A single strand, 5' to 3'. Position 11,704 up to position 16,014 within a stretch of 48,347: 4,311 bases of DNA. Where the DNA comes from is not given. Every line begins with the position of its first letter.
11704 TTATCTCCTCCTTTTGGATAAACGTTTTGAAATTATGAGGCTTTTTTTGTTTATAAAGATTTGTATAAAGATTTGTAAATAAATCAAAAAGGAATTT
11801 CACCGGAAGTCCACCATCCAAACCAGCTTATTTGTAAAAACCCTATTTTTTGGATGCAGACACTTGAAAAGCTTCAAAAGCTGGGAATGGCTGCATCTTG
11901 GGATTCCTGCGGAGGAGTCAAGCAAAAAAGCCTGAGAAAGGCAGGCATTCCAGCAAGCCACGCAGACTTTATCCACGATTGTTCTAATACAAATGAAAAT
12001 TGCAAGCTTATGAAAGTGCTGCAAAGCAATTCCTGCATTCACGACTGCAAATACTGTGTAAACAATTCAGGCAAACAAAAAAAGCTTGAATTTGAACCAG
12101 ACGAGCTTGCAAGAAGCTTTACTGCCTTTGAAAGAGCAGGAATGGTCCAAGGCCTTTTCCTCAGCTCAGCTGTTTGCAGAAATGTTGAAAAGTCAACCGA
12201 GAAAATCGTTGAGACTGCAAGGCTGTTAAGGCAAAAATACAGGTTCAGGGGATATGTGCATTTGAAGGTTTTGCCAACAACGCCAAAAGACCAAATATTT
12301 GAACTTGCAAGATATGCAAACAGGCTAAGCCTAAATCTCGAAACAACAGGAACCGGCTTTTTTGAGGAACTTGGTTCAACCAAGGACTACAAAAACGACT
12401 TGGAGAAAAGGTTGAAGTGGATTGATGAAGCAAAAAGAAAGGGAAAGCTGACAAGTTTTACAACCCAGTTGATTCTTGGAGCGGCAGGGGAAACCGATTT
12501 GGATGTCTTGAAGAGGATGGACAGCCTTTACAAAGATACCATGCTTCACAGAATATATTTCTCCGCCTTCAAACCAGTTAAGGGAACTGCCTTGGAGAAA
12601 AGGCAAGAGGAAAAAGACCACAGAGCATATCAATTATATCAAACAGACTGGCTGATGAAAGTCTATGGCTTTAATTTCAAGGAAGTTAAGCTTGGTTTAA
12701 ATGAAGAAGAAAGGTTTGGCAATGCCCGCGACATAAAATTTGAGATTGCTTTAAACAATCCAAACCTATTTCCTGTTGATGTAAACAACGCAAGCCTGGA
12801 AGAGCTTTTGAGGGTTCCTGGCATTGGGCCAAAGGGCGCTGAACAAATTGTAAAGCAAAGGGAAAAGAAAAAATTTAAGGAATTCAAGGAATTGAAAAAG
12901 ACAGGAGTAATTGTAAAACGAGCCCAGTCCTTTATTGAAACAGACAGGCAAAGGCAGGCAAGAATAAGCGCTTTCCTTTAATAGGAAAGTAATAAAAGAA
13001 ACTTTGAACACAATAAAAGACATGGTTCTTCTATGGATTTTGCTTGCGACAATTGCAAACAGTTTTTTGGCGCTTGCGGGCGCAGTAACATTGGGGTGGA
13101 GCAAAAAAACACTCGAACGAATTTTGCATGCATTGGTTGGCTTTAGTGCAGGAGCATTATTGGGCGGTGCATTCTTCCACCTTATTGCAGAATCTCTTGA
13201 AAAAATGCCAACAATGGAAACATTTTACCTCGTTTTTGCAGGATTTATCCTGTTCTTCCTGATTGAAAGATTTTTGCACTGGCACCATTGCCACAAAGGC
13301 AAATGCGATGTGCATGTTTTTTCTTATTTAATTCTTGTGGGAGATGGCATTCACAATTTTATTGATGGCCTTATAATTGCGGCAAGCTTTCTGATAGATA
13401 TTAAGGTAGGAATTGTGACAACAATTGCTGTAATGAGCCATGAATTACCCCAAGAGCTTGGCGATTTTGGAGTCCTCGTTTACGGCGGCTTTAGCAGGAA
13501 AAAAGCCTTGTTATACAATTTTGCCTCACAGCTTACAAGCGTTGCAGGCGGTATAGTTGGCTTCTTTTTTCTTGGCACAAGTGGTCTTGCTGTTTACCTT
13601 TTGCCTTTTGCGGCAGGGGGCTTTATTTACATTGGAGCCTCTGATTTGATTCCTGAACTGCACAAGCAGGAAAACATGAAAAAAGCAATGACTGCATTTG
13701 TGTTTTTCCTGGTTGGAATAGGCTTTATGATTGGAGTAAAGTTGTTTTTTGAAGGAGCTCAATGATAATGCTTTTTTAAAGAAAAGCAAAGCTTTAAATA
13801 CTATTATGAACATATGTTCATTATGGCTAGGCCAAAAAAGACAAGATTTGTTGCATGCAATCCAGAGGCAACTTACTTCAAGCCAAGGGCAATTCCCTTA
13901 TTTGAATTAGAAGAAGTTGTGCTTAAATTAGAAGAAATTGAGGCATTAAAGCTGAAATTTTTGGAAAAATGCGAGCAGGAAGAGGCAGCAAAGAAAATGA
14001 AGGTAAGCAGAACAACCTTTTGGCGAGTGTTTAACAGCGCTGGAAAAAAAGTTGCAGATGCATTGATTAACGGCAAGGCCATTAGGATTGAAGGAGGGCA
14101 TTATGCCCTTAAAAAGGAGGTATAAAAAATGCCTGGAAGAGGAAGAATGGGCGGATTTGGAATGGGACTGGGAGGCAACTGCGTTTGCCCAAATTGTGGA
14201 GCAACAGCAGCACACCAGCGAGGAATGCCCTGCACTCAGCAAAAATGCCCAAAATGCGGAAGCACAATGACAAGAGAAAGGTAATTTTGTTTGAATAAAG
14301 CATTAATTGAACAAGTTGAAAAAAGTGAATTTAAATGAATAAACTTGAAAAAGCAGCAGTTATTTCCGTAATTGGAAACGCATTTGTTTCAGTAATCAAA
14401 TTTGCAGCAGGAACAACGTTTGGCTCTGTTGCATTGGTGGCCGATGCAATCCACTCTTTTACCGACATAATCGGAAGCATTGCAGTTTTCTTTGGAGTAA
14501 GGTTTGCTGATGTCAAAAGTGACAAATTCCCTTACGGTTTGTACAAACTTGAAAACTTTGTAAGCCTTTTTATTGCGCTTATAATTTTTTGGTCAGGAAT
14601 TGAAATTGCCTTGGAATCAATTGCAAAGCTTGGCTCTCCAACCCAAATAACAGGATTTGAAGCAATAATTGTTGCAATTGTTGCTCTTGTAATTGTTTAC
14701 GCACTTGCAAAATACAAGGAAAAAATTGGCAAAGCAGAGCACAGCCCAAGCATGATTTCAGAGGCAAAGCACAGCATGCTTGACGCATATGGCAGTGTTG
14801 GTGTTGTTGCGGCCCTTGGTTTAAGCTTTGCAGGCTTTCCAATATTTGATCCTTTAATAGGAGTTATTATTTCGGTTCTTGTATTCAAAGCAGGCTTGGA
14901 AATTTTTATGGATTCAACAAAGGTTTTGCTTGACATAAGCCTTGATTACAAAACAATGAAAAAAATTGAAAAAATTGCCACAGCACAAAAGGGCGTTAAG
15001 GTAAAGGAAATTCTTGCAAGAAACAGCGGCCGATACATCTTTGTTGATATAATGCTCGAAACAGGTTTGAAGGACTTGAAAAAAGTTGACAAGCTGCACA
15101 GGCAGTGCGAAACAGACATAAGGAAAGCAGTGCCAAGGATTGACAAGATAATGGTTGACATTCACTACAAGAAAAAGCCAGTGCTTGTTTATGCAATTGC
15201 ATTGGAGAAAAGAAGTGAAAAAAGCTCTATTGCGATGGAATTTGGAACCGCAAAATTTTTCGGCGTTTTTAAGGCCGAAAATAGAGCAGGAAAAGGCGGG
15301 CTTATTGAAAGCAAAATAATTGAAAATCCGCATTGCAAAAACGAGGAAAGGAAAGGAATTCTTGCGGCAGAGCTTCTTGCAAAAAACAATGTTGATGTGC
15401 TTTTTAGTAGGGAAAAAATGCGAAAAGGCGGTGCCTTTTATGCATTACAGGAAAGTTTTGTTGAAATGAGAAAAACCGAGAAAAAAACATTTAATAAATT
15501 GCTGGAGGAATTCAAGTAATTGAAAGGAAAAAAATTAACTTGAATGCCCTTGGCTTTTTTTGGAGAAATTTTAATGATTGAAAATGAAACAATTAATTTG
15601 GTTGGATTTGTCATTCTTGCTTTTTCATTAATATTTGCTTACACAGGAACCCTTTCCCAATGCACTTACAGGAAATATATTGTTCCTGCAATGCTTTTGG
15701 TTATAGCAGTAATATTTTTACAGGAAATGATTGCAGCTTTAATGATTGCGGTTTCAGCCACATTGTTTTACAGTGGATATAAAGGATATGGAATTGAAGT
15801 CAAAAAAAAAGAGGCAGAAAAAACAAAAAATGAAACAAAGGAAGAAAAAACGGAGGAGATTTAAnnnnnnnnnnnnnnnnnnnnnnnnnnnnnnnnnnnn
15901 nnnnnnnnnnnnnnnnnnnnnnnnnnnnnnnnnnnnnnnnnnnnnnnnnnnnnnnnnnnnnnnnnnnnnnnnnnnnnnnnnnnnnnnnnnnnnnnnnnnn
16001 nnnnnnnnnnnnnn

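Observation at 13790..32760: ~19-kb plus-strand island of Fe-S / metal / thiol-redox genes built around four NifX-like domains, paired MinD-[4Fe-4S] ATPases, DUF134 and DUF5320, with no nitrogenase in sight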

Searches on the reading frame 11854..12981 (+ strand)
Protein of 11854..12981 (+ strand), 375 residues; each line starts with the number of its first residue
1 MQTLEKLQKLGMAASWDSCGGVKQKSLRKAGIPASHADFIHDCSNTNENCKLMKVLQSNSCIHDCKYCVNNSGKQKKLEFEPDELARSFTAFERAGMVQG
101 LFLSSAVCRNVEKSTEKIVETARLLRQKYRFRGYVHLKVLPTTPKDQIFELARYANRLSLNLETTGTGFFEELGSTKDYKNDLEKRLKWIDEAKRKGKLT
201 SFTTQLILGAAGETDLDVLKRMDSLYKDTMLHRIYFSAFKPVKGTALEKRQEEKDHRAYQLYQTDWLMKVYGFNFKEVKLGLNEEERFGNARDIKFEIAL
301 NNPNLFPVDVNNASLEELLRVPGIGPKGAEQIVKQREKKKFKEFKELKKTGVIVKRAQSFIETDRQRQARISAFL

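Call 4: search_protein_families(library=pfam, max_evalue=0.01, proteins=[window:11854-12981:+])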
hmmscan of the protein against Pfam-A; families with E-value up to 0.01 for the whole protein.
window:11854-12981:+ (375 aa): 6 families
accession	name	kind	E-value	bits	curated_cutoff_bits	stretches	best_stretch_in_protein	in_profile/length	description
PF12836.13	HHH_3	-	7.4e-12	45.6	27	1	307-351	5-50/65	Helix-hairpin-helix motif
PF04055.27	Radical_SAM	-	3e-11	44.2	29.5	1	58-223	4-164/166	Radical SAM superfamily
PF00633.29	HHH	-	1.8e-06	27.9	24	1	310-333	5-28/30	Helix-hairpin-helix motif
PF14520.12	HHH_5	-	0.00017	22.5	27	1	312-335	31-54/57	Helix-hairpin-helix domain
PF04919.18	DUF655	-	0.0002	21.8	22.2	1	316-360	116-160/181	Protein of unknown function (DUF655)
PF12826.13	HHH_2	-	0.0065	17.1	27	0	311-339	30-58/64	Helix-hairpin-helix motif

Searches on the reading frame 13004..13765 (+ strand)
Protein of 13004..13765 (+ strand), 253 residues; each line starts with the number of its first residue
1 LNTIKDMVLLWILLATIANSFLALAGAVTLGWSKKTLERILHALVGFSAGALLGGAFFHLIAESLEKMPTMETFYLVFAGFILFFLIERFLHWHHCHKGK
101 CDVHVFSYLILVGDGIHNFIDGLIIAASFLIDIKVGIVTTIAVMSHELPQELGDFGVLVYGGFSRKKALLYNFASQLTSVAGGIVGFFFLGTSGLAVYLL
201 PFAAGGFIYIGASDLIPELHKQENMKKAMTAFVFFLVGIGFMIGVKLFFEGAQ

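Call 4: search_protein_families(library=pfam, max_evalue=0.01, proteins=[window:13004-13765:+])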
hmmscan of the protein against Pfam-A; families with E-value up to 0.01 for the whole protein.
window:13004-13765:+ (253 aa): 1 family
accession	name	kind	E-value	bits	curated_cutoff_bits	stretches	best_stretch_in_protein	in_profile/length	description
PF02535.28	Zip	-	2.5e-42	145.7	35.1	2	101-244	172-321/323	ZIP Zinc transporter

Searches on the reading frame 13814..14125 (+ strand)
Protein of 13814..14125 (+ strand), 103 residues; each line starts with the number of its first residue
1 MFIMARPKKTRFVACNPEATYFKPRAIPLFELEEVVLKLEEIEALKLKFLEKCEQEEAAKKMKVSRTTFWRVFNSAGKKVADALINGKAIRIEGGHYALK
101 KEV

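Call 4: search_protein_families(library=pfam, max_evalue=0.01, proteins=[window:13814-14125:+])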
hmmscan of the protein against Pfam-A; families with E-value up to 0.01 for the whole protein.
window:13814-14125:+ (103 aa): 2 families
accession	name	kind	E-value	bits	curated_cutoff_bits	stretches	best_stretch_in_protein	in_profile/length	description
PF02001.22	DUF134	-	2.5e-26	92.5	27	1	1-98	1-96/98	Protein of unknown function DUF134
PF07374.17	DUF1492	-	0.0025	18.4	21.5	1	31-79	47-98/100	Protein of unknown function (DUF1492)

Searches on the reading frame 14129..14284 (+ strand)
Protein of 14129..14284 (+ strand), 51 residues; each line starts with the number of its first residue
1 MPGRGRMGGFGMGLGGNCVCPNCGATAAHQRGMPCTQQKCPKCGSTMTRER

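Call 4: search_protein_families(library=pfam, max_evalue=0.01, proteins=[window:14129-14284:+])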
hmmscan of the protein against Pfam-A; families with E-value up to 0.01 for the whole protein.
window:14129-14284:+ (51 aa): 6 families
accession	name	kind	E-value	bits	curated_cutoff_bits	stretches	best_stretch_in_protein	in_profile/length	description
PF13248.11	Zn_ribbon_3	-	0.00084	19.2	27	0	38-45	3-10/26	zinc-ribbon domain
PF01396.24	Zn_ribbon_Top1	-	0.0025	18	32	0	37-48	1-12/39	Topoisomerase DNA binding C4 zinc finger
PF17283.8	Zn_ribbon_SprT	-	0.0031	18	28.1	0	19-31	6-18/38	SprT-like zinc ribbon domain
PF08271.17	Zn_Ribbon_TF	-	0.0034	17.3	29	0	39-48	2-11/43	TFIIB zinc-binding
PF13240.11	Zn_Ribbon_1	-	0.0045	17.2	25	0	20-25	2-7/23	zinc-ribbon domain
PF03119.21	DNA_ligase_ZBD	-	0.0048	17.2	25.8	0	39-50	1-12/27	NAD-dependent DNA ligase C4 zinc finger domain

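Call 71: search_protein_representatives(protein=window:14129-14281:+)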
Query: 51 residues. Proteins with E-value up to 0.001 (for the whole library): 1284; up to 1e-10: 84; up to 1e-30: 0. The best 150 are listed.
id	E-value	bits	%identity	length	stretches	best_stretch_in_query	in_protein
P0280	1.0e-24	100.7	49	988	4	5-49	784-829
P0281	2.3e-21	90.2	44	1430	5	14-50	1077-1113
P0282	8.4e-21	88.4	58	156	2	3-51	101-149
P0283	1.1e-20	88.0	44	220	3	12-50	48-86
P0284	1.6e-20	87.5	54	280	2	4-50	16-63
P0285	7.8e-20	85.4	41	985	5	7-49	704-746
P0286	9.5e-20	85.1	51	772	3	18-47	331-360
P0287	1.9e-19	84.1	51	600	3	8-50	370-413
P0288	2.6e-18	80.6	57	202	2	5-50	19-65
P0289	6.7e-18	79.3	55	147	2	10-49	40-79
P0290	1.8e-17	78.0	71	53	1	3-50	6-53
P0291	1.7e-16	74.9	56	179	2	3-50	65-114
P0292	1.9e-16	74.8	73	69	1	3-50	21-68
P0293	2.9e-16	74.2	55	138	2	3-50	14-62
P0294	3.2e-16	74.1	74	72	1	3-49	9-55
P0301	4.4e-14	67.4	71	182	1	3-51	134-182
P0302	1.0e-13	66.2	72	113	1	3-49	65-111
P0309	1.7e-13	65.6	65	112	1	2-50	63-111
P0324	2.8e-12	61.7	65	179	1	4-51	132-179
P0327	3.6e-12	61.4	69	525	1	3-50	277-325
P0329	5.4e-12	60.8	67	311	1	3-50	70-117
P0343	1.4e-11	59.6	59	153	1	3-51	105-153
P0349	3.3e-11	58.4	71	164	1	3-51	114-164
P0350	3.9e-11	58.1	68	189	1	3-49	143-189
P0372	2.1e-10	55.9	69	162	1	3-50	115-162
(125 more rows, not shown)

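Call 72: search_protein_families(library=pfam, max_evalue=0.001, proteins=[P0301, P0324, P0350, P0349, P0372, P0343, P0309, P0302, P0329, P0327])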
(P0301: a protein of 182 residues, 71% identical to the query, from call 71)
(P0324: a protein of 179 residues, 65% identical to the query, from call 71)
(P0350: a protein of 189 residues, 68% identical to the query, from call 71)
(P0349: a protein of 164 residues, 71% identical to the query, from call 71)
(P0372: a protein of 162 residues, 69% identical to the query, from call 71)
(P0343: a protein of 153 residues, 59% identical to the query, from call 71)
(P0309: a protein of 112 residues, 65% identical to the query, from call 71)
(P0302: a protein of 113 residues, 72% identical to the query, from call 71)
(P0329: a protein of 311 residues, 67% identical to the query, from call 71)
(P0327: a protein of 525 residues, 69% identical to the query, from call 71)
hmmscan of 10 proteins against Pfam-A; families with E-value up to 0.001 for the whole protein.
P0301 (182 aa): 0 families

P0324 (179 aa): 1 family
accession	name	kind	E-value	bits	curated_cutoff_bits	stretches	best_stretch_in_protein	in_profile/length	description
PF02579.22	Nitro_FeMo-Co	-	7.7e-20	71.4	26.3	1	14-105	2-93/94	Dinitrogenase iron-molybdenum cofactor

P0350 (189 aa): 2 families
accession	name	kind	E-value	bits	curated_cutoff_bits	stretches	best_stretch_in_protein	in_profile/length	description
PF04060.18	FeS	-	2.6e-11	43.5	23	1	15-46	1-32/33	Putative Fe-S cluster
PF17253.7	DUF5320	-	0.00031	22.3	27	0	119-165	1-52/99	Family of unknown function (DUF5320)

P0349 (164 aa): 4 families
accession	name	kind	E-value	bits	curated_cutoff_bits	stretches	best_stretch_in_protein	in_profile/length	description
PF02001.22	DUF134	-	3.9e-24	85.5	27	1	3-95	6-96/98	Protein of unknown function DUF134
PF08281.18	Sigma70_r4_2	-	2.8e-05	24.1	25.7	1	38-76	15-53/54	Sigma-70, region 4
PF04545.22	Sigma70_r4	-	0.00038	20.3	24.1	1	35-77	6-48/50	Sigma-70, region 4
PF04967.18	HTH_10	-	0.00046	20.4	23.1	1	56-78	30-52/53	HTH DNA binding domain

P0372 (162 aa): 2 families
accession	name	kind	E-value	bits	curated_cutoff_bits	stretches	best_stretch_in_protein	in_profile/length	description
PF02001.22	DUF134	-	1.1e-24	87.3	27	1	3-96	6-97/98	Protein of unknown function DUF134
PF04545.22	Sigma70_r4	-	0.00066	19.6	24.1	0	34-75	5-46/50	Sigma-70, region 4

P0343 (153 aa): 3 families
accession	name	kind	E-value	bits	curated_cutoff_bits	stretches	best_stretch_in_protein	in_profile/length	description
PF02001.22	DUF134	-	4.8e-25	88.4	27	1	1-99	1-97/98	Protein of unknown function DUF134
PF08281.18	Sigma70_r4_2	-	2.9e-05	24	25.7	1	37-80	11-54/54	Sigma-70, region 4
PF07638.17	Sigma70_ECF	-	0.00078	19.8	21.1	0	37-81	136-180/185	ECF sigma factor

P0309 (112 aa): 0 families

P0302 (113 aa): 0 families

P0329 (311 aa): 1 family
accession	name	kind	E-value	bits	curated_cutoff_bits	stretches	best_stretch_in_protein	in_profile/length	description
PF11171.13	DUF2958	-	3.9e-06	27.6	21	1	217-279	20-84/111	Protein of unknown function (DUF2958)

P0327 (525 aa): 6 families
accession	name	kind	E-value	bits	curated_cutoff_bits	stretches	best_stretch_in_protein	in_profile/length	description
PF13180.12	PDZ_2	-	1.8e-30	105.5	27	3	435-512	3-79/80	PDZ domain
PF17820.7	PDZ_6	-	4.3e-26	90.9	27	3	448-502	1-54/54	PDZ domain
PF00595.29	PDZ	-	1.6e-18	67.3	23.2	2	163-239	12-80/81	PDZ domain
PF12812.13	PDZ_1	-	8.1e-06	26.2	28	1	49-109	16-75/78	PDZ-like domain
PF21558.3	Pept_S41_N_bact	-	0.00014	22.1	27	0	70-99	8-37/87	Bacteroidetes, Peptidase, S41 family, N-terminal domain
PF14685.13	PDZ_Tricorn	-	0.00054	20.3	25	0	460-491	35-69/88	Tricorn protease PDZ domain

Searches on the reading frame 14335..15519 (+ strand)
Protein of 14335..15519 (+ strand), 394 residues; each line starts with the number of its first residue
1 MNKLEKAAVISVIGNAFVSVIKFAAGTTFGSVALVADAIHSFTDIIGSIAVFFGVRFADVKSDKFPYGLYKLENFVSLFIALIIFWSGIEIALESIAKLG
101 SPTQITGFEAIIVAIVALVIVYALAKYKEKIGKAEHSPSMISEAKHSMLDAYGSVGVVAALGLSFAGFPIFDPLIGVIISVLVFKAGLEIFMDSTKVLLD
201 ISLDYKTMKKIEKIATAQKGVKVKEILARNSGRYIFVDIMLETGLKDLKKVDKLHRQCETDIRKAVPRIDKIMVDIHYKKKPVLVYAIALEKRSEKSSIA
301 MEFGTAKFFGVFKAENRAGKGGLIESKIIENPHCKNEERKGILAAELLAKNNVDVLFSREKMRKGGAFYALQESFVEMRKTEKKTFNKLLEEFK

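Call 4: search_protein_families(library=pfam, max_evalue=0.01, proteins=[window:14335-15519:+])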
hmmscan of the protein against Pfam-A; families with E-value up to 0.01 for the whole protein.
window:14335-15519:+ (394 aa): 3 families
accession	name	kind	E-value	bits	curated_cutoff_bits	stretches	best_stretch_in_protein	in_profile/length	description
PF01545.26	Cation_efflux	-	1.3e-42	146.3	26.6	1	9-199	2-198/198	Cation efflux family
PF02579.22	Nitro_FeMo-Co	-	5.4e-07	30.3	26.3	1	297-393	3-92/94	Dinitrogenase iron-molybdenum cofactor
PF16916.11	ZT_dimer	-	2.8e-06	27.7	26.7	1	204-276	2-75/78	Dimerisation domain of Zinc Transporter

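Call 24: search_solved_structures(query=window:14335-15519:+, max_evalue=1)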
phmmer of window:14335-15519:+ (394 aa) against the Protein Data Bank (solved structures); distinct sequences matched with E-value up to 1: 13.
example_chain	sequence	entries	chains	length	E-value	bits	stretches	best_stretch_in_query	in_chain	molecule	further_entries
2qfi_A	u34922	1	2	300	1.5e-17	67.4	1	6-269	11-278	Ferrous-iron efflux pump fieF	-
3h90_A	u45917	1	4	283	1.7e-17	67.2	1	6-268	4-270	Ferrous-iron efflux pump fieF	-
5vrf_B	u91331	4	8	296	1.2e-16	64.3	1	17-243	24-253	Cadmium and zinc efflux pump FieF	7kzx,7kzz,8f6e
3j1z_P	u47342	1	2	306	1.3e-16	64.3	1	17-243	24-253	Cation efflux family protein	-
8f6j_B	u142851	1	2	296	1.3e-16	64.2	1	17-243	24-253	Cadmium and zinc efflux pump FieF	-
8f6k_A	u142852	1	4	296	3e-16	63.1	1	17-243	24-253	Cadmium and zinc efflux pump FieF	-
8f6h_A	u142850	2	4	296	6.9e-16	61.9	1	17-243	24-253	Cadmium and zinc efflux pump FieF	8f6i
8f6f_A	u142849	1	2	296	1.7e-15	60.6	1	17-243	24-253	Cadmium and zinc efflux pump FieF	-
6xpe_B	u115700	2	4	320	2.7e-05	27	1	17-210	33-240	Zinc transporter 8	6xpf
8j7t_A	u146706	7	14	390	0.00012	24.9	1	145-200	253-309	Zinc transporter 7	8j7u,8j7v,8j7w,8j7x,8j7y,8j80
6xpd_B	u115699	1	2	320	0.00047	22.9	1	17-210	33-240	Zinc transporter 8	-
9jj3_B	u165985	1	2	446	0.026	17.2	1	20-124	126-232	Probable proton-coupled zinc antiporter SLC30A4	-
1eo1_A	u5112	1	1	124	0.03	17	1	293-376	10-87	HYPOTHETICAL PROTEIN MTH1175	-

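Call 45: find_related_loci(query=window:14335-15519:+, collection=metagenome_contigs, flank=10000)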
Query window:14335-15519:+ (394 aa) in metagenome_contigs; peptide patterns used: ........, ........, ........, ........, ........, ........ (x = any residue, [..] = any of these).
265 stretches matched a pattern; 10 encode a relative of the query (tblastn E <= 1e-3); 10 distinct loci.
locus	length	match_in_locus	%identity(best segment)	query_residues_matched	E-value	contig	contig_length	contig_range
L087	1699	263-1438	70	1-392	0e+0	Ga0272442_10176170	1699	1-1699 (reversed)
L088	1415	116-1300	66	1-394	0e+0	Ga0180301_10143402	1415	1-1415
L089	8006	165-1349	63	1-394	3e-164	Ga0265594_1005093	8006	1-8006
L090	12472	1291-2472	62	1-393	2e-162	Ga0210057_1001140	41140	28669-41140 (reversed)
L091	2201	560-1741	59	1-394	7e-169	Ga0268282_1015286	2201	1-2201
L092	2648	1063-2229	59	1-391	5e-162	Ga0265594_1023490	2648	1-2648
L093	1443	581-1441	74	1-287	2e-157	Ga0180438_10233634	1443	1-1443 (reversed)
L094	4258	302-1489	53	1-394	1e-129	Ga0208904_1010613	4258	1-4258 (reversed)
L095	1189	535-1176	55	1-214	6e-73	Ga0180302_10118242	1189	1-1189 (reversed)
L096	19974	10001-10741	24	6-265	5e-10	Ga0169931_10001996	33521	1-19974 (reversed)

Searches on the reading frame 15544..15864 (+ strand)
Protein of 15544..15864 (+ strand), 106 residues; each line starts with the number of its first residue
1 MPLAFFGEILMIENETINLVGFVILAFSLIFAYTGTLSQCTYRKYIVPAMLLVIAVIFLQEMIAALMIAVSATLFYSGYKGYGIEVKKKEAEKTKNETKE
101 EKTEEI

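Call 4: search_protein_families(library=pfam, max_evalue=0.01, proteins=[window:15544-15864:+])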
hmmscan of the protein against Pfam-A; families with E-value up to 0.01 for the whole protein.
window:15544-15864:+ (106 aa): 0 families
